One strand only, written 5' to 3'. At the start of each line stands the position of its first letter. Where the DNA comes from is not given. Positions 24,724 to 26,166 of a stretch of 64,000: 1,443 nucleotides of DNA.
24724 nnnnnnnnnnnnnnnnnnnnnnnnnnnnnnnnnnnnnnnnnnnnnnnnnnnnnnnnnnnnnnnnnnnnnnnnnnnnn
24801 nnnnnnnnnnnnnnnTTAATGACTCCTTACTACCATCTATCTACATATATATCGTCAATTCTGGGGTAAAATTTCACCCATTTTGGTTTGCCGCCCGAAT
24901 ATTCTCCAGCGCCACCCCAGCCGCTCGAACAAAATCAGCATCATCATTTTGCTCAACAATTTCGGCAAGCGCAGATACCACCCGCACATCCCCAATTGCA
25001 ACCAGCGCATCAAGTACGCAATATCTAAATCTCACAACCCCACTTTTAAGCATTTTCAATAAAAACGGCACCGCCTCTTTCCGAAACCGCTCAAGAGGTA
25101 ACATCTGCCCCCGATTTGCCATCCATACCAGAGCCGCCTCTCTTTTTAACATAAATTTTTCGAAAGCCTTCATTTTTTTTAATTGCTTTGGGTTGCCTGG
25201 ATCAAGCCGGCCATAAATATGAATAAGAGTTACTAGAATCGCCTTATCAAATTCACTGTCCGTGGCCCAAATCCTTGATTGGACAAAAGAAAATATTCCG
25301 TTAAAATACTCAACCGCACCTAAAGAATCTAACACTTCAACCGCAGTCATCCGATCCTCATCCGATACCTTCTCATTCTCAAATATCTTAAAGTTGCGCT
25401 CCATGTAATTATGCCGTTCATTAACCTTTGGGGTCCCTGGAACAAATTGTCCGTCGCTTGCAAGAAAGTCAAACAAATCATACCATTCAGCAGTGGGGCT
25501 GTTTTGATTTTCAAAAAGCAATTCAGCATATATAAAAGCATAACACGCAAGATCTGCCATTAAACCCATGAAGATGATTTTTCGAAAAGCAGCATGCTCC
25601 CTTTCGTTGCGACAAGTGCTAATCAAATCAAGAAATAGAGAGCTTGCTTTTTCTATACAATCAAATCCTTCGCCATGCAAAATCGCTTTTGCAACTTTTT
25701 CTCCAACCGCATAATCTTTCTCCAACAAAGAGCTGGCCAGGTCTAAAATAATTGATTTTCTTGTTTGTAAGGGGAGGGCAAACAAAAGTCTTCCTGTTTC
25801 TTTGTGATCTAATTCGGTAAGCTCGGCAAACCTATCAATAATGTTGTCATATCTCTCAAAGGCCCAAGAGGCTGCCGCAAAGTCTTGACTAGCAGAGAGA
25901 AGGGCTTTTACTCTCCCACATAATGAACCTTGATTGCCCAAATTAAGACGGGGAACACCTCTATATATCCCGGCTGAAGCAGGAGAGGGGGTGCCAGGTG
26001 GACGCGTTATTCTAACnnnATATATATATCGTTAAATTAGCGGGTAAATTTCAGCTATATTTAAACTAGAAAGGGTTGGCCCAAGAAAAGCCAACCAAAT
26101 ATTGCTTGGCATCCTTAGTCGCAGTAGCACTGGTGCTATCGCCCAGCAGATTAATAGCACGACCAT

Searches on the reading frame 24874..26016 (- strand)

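Call 22: search_protein_families(library=pfam, proteins=[window:24874-26016:-], max_evalue=0.0001)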
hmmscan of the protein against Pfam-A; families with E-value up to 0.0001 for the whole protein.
window:24874-26016:- (380 aa): 1 family
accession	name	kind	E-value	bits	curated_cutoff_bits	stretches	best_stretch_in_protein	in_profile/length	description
PF13646.12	HEAT_2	-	1.9e-07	31.7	27.7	1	312-370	29-87/88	HEAT repeats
